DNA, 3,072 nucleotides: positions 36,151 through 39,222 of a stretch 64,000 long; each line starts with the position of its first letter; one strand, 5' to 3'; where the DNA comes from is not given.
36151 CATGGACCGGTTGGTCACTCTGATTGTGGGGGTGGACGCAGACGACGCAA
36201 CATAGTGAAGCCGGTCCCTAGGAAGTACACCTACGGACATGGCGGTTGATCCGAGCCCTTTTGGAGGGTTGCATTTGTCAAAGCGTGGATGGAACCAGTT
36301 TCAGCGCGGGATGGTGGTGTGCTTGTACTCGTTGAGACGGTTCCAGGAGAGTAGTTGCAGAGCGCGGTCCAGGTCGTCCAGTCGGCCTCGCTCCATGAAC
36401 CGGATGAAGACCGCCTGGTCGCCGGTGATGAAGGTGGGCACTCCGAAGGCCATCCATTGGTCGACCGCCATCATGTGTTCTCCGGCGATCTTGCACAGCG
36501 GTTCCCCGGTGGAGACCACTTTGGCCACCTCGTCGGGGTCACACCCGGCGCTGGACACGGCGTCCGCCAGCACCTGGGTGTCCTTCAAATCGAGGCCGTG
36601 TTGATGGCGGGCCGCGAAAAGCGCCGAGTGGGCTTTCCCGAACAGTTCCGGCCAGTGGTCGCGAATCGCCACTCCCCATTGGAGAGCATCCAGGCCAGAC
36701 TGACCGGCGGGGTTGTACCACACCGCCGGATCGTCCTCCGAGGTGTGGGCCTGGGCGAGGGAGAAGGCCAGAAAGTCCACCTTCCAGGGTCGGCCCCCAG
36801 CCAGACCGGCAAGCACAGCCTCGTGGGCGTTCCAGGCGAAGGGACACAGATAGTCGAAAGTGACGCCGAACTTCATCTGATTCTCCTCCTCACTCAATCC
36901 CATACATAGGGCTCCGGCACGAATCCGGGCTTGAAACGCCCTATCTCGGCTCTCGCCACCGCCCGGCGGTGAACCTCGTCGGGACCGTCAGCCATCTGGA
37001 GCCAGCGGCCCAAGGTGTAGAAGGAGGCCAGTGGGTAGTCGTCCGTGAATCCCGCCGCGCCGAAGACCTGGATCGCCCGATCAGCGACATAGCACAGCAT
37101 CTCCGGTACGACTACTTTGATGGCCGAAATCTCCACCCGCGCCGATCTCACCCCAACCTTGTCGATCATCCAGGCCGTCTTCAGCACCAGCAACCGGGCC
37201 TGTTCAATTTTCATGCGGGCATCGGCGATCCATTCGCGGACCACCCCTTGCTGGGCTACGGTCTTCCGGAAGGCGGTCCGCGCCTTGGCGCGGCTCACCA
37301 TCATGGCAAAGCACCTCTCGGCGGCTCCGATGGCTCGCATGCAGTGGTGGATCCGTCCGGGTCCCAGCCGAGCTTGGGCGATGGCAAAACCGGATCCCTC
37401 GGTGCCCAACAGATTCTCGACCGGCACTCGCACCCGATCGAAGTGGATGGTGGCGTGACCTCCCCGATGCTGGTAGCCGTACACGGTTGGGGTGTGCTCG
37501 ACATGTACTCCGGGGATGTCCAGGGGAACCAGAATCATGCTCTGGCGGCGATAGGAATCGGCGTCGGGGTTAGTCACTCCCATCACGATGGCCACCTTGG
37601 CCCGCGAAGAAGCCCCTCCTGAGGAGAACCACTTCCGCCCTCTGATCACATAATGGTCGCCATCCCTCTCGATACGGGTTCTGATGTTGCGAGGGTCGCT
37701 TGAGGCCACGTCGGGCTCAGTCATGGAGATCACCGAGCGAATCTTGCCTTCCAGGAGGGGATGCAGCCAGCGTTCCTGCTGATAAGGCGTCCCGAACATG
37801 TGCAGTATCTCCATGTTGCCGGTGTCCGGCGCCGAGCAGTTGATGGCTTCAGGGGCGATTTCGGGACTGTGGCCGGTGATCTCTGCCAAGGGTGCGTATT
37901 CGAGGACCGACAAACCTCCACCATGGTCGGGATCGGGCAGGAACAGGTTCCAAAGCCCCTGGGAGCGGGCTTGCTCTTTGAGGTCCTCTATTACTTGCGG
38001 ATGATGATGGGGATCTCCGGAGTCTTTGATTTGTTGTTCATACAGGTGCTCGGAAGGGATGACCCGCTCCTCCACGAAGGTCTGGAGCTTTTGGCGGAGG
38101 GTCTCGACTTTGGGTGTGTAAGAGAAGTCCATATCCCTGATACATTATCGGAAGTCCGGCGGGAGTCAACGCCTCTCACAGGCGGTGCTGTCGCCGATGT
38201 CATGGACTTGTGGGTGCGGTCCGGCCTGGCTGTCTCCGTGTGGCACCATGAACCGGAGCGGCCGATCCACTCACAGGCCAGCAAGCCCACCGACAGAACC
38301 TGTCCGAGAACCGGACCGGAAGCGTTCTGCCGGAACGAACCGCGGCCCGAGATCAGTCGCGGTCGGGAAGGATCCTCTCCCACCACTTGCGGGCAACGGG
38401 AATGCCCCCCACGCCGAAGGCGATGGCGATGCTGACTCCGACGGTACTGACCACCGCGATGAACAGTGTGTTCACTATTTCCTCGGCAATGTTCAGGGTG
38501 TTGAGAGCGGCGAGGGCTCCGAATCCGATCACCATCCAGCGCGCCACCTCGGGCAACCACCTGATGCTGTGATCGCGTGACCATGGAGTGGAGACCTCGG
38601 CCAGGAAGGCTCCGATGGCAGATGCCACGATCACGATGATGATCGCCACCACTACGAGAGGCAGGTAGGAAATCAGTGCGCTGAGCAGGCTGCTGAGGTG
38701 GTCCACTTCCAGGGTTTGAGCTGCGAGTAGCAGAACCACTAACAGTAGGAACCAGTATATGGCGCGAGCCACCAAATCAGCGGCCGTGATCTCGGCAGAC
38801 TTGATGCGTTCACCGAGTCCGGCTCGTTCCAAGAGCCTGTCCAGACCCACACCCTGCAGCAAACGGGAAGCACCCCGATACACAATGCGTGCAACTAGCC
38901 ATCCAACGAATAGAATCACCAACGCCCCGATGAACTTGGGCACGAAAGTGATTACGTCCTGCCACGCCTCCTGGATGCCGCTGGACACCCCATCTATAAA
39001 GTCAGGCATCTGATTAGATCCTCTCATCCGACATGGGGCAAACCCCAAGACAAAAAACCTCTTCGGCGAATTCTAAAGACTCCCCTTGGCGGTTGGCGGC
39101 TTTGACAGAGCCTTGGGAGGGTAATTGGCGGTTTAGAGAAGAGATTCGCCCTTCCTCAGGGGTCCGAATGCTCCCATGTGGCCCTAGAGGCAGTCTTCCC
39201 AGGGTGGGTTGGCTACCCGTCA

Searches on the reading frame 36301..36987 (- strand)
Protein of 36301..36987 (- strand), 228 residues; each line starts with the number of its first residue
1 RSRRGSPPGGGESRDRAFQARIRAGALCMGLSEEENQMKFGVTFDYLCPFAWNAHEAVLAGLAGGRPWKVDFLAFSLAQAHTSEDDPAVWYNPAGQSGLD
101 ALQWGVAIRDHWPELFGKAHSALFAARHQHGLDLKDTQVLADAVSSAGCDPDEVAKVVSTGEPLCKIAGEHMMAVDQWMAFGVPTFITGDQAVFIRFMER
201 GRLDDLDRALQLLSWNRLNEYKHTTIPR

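Call 31: search_protein_families(library=pfam, proteins=[window:36301-36987:-])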
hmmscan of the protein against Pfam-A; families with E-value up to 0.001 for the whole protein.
window:36301-36987:- (228 aa): 1 family
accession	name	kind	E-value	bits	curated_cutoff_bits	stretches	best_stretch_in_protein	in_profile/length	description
PF01323.26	DSBA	-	4.2e-10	40.2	25.6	1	44-211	6-191/191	DSBA-like thioredoxin domain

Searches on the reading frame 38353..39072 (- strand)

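Call 31: search_protein_families(library=pfam, proteins=[window:38353-39072:-])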
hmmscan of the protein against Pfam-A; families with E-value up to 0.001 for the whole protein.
window:38353-39072:- (239 aa): 1 family
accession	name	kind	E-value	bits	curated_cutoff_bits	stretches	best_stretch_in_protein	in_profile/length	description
PF05552.17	MS_channel_1st_1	-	6.5e-23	80.8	22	2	33-80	3-50/50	Mechanosensitive ion channel, conserved TM helix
